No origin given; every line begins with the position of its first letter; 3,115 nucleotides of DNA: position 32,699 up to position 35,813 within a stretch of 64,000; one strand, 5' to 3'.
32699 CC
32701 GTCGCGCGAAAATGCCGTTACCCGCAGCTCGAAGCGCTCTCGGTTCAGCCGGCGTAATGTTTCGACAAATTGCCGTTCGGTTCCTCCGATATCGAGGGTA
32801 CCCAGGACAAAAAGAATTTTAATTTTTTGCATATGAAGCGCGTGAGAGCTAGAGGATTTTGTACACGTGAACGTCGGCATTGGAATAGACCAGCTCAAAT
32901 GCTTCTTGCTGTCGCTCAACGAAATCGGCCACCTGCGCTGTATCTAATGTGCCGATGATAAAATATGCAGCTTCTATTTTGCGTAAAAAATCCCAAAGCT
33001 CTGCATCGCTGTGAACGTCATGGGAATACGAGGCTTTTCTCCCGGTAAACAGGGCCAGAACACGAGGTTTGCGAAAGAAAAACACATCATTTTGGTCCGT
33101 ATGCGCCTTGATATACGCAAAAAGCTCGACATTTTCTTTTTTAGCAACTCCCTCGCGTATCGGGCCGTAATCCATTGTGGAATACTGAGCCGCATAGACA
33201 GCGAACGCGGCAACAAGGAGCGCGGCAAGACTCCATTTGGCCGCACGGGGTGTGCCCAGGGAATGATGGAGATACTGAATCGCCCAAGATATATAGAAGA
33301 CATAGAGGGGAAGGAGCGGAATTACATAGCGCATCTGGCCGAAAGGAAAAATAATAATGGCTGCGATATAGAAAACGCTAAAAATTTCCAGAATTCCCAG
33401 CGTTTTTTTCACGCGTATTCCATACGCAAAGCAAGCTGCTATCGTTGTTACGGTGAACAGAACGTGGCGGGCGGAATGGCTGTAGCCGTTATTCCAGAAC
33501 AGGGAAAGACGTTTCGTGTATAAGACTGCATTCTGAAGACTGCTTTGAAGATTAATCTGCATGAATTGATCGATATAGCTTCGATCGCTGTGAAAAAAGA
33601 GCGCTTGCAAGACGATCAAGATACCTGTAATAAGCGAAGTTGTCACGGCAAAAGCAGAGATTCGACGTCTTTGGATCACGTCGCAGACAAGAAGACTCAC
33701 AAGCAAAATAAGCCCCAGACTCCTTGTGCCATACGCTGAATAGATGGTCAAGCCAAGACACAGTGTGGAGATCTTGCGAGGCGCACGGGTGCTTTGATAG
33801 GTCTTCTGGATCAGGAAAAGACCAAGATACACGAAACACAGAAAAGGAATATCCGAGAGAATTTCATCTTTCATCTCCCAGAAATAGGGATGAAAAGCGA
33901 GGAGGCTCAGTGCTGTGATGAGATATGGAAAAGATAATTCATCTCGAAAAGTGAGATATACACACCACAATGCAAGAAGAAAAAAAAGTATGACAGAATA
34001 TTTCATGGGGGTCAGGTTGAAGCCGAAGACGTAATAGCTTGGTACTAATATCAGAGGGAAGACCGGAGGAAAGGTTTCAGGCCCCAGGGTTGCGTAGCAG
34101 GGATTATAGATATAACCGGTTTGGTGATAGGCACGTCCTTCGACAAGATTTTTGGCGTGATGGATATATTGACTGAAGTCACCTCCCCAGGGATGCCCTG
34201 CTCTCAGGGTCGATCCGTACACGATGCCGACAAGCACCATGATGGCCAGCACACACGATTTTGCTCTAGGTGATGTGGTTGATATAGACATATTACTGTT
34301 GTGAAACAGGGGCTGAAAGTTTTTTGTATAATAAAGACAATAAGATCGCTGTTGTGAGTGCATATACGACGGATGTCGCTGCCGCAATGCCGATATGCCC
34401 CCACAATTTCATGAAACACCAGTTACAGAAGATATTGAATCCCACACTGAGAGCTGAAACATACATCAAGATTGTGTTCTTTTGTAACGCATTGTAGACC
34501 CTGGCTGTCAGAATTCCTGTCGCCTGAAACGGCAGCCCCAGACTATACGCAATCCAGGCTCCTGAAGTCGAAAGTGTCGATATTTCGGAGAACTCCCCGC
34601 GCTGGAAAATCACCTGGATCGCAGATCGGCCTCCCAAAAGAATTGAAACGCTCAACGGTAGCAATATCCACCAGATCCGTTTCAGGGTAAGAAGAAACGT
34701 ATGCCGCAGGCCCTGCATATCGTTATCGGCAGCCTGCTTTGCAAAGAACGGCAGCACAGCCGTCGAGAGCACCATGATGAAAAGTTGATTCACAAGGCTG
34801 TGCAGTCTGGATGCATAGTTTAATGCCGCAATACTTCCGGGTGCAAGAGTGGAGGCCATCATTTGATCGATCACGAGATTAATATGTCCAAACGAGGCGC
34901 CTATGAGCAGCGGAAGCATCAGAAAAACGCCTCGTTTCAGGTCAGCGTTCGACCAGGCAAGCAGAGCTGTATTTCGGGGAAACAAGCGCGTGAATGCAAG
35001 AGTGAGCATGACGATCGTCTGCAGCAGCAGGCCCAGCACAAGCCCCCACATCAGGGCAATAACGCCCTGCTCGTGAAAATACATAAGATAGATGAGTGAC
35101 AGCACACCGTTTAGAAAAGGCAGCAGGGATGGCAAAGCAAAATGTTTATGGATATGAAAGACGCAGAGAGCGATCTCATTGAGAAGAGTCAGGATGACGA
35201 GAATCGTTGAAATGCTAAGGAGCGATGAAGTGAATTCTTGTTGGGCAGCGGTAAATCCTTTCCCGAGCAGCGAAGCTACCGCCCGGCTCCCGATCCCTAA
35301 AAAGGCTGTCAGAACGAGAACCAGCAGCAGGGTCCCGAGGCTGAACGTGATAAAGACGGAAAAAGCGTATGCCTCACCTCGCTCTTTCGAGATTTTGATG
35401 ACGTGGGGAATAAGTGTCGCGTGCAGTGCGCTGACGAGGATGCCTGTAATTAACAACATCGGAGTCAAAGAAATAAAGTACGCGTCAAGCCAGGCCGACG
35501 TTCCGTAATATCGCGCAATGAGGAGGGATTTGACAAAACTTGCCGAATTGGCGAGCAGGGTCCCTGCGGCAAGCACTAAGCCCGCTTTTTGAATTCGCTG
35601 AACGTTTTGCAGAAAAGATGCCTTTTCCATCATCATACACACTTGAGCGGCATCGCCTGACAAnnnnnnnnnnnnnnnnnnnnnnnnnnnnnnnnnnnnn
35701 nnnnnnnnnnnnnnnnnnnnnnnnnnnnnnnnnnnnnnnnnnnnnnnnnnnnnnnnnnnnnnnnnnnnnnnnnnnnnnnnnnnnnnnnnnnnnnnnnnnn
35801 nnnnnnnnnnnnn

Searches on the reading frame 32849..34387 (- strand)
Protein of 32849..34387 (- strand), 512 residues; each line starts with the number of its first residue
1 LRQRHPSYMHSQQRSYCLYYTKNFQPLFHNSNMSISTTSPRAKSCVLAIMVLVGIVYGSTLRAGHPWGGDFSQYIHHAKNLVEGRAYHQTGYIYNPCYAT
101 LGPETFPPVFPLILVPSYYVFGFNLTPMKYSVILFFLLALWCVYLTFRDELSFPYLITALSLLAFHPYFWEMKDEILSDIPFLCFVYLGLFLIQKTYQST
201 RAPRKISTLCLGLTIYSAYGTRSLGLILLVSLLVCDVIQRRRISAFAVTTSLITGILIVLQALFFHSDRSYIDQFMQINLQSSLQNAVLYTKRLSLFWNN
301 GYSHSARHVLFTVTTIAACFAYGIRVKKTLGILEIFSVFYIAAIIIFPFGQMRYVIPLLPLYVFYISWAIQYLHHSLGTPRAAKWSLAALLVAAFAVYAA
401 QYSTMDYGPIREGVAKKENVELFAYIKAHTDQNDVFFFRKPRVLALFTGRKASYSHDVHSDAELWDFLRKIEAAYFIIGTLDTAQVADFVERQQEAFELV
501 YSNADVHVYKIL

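Call 71: search_protein_families(library=pfam, proteins=[window:32849-34387:-], max_evalue=0.00001)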
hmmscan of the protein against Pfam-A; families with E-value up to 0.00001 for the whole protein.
window:32849-34387:- (512 aa): 1 family
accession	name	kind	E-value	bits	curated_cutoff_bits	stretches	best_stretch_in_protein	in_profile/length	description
PF13231.12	PMT_2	-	5.6e-06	27.1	26.1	1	107-260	3-154/160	Dolichyl-phosphate-mannose-protein mannosyltransferase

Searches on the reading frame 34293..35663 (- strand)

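Call 71: search_protein_families(library=pfam, proteins=[window:34293-35663:-], max_evalue=0.00001)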
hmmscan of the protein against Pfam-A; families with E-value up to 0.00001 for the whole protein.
window:34293-35663:- (456 aa): 1 family
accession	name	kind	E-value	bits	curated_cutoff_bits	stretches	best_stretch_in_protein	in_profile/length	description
PF03023.19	MurJ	-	2.8e-57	194.8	27.4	1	49-450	1-404/451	Lipid II flippase MurJ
